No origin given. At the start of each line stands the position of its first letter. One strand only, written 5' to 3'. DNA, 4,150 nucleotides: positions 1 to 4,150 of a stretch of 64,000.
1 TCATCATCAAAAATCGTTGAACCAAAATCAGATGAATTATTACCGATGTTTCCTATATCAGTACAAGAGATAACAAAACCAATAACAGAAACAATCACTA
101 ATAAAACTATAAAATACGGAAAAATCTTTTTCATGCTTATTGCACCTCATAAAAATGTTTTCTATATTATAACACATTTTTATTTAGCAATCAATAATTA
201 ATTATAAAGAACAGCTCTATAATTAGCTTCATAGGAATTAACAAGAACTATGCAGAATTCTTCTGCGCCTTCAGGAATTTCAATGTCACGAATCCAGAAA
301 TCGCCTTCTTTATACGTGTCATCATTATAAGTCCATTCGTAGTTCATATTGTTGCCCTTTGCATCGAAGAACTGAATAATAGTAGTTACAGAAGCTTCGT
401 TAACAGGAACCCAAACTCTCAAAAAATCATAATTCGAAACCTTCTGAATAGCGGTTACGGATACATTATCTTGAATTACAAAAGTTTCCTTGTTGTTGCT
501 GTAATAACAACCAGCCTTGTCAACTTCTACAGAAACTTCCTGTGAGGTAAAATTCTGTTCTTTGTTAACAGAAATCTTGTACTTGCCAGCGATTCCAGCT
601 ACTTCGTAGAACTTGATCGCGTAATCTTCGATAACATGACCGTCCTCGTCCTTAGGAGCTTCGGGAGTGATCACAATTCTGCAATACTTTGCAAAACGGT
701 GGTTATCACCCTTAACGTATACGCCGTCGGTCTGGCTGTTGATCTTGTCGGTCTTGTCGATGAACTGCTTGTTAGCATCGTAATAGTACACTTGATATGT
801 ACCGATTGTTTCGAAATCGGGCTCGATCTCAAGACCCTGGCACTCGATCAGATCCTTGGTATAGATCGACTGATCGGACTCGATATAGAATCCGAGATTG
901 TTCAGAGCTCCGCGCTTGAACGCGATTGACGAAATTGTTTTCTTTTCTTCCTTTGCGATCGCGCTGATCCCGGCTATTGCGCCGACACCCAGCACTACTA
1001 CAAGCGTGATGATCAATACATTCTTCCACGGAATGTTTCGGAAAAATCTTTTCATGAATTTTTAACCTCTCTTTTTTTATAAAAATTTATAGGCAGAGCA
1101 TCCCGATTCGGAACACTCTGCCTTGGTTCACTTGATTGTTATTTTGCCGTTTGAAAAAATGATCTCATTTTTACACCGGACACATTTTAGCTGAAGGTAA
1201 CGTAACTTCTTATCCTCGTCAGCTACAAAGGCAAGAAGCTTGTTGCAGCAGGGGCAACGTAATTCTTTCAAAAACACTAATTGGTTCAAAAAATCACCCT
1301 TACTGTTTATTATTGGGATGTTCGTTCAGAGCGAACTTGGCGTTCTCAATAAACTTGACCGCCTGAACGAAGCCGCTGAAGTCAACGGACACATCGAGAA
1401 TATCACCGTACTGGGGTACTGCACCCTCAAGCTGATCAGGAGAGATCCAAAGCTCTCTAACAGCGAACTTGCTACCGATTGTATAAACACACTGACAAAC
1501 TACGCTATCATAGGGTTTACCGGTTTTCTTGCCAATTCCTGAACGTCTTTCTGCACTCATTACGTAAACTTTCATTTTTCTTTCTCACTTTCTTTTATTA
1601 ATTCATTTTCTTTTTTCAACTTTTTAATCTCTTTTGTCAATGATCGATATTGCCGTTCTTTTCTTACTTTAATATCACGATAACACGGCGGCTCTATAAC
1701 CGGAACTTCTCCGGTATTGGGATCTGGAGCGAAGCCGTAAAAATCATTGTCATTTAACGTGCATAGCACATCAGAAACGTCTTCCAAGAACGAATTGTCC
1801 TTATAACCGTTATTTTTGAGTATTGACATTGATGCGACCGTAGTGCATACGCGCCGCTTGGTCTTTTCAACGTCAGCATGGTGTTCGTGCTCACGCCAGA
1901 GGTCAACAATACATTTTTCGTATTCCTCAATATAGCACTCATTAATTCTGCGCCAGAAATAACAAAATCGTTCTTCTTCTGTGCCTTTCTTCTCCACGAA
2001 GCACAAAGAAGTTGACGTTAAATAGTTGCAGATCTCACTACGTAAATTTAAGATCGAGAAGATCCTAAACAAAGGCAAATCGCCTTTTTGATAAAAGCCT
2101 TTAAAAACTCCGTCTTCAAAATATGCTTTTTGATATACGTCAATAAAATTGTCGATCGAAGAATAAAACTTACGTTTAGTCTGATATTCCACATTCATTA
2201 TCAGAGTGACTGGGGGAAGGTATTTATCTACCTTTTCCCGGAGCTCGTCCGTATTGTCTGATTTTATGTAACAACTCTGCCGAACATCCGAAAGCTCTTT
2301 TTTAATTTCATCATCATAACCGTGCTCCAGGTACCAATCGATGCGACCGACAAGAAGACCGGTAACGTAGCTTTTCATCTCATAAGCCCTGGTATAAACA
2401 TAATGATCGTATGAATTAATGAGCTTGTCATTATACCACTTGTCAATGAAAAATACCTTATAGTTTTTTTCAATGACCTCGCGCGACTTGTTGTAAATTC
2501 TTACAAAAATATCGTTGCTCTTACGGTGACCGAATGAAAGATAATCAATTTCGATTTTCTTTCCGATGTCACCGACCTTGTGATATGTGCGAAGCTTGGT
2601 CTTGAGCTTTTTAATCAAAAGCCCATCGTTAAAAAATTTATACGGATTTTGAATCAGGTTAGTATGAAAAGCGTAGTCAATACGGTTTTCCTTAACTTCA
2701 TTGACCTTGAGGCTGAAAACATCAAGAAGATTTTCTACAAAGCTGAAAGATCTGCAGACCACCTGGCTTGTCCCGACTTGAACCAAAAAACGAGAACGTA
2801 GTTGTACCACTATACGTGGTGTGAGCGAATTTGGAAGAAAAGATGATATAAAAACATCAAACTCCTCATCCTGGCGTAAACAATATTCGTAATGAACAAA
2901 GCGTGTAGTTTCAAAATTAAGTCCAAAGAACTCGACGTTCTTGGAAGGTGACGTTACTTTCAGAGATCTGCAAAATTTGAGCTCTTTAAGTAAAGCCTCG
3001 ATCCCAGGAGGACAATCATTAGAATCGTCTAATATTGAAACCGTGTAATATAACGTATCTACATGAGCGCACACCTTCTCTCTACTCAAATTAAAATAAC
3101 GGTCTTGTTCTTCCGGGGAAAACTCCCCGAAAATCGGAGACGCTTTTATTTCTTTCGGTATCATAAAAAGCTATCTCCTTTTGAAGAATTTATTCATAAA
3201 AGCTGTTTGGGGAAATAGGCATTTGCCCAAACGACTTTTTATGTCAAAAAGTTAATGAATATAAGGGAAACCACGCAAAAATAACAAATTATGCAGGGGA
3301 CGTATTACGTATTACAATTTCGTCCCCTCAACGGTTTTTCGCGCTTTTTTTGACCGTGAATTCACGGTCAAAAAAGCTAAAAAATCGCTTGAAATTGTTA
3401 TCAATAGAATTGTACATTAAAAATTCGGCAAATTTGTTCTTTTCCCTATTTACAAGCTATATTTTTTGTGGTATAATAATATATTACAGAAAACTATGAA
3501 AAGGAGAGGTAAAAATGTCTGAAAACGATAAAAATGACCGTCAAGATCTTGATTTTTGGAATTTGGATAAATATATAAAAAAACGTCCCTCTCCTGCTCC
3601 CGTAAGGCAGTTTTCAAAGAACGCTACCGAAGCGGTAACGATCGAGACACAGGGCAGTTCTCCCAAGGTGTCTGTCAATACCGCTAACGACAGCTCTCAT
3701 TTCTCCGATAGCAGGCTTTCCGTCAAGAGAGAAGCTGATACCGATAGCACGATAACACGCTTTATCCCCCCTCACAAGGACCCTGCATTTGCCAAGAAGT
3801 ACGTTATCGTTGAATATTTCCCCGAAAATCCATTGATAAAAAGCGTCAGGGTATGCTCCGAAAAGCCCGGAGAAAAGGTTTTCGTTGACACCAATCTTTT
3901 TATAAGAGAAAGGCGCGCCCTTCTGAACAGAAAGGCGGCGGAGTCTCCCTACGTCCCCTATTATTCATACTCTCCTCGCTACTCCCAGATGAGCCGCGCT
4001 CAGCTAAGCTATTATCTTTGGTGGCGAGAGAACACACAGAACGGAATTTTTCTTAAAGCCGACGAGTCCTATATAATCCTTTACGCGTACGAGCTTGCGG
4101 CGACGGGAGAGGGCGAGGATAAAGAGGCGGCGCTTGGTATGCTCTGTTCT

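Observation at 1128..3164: pT181/Rep_trans-family rolling-circle initiator module embedded in the chromosome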

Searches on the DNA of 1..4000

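Call 68: search_rna_families(source=window, start=1, end=4000, threshold=evalue, max_evalue=1)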
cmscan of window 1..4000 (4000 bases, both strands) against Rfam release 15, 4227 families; matches with E-value up to 1: 2.
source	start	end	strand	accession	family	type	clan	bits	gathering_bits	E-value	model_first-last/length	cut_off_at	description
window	3328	3419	+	RF01441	S_pombe_snR46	Gene; snRNA; snoRNA; HACA-box;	CL00021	26.5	60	0.19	1-168/168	no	small nulceolar RNA snR46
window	3332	3387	+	RF04171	MIR1509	Gene; miRNA;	-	24.7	87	0.13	1-121/121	no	MIR1509 microRNA precursor family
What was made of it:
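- Tried and rejected: Only sub-threshold noise appeared on the palindrome (call 68).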

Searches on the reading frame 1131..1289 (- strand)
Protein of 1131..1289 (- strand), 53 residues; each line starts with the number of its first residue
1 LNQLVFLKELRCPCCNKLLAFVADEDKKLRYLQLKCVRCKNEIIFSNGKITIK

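Call 3: search_protein_families(library=pfam, proteins=[window:1131-1289:-], max_evalue=1)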
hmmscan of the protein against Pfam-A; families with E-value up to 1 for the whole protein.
window:1131-1289:- (53 aa): 7 families
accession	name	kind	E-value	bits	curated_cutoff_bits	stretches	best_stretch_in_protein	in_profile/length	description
PF13451.12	zf_Tbcl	-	0.0048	17.3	24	1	33-48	4-19/48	Probable treble clef domain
PF10005.14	Zn_ribbon_DZR_6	-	0.0066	17.6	23.4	1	2-27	8-33/93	zinc-ribbon domain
PF05129.18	Zn_ribbon_Elf1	-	0.023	15.2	29.8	1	8-44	21-57/79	Transcription elongation factor Elf1 like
PF10122.14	Zn_ribbon_Com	-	0.034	14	22.9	1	7-39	2-30/52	Mu-like prophage protein Com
PF01667.23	Ribosomal_S27e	-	0.045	13.9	24.5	1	30-51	4-26/55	Ribosomal protein S27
PF23641.1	YmcF-like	-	0.31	11.7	27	1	10-48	7-47/62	YmcF-like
PF25164.1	CoiA_N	-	0.99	9.4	26.3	1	28-52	11-36/50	Competence protein CoiA, N-terminal domain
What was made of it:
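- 1128..1289 (-): A 53-aa Zn-ribbon protein (CxxC...CxxC), a Com-like putative translational regulator. Pfam zinc-ribbon hits are weak (call 3).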

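Call 4: search_protein_families(library=phrogs, proteins=[window:1131-1289:-], max_evalue=1)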
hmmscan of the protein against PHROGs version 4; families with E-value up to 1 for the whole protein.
window:1131-1289:- (53 aa): 7 families
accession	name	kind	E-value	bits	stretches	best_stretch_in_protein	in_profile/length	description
phrog_6417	-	other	9.4e-08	32.9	1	8-45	6-39/68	translational regulator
phrog_13819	-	DNA, RNA and nucleotide metabolism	5.2e-06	27.4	1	8-49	2-39/62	gpCom control of modification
phrog_5602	-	unknown function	2.4e-05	24.9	1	8-43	17-52/60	-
phrog_9774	-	moron, auxiliary metabolic gene and host takeover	0.036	15.3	1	8-46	80-116/119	NrdC-like thioredoxin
phrog_1257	-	moron, auxiliary metabolic gene and host takeover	0.088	14.1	0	4-27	53-76/97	ribosome associated inhibitor A; zinc finger domain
phrog_17723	-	unknown function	0.11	13.5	1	10-42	5-38/47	-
phrog_4875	-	unknown function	0.41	11.8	1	27-51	6-30/77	-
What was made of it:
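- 1128..1289 (-): PHROG hits to a translational-regulator family (9.4e-8) and to gpCom (5.2e-6) (call 4).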

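Call 5: search_protein_families(library=ncbifam, proteins=[window:1131-1289:-], max_evalue=1)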
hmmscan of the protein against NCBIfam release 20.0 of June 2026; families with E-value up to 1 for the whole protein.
window:1131-1289:- (53 aa): 2 families
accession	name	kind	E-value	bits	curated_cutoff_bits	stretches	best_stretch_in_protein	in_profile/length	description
NF001629.0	PRK00415.1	equivalog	0.012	15.1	70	1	27-48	8-30/62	30S ribosomal protein S27e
NF001604.0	PRK00398.1-1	equivalog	0.095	12.3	103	0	26-53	15-43/48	DNA-directed RNA polymerase subunit P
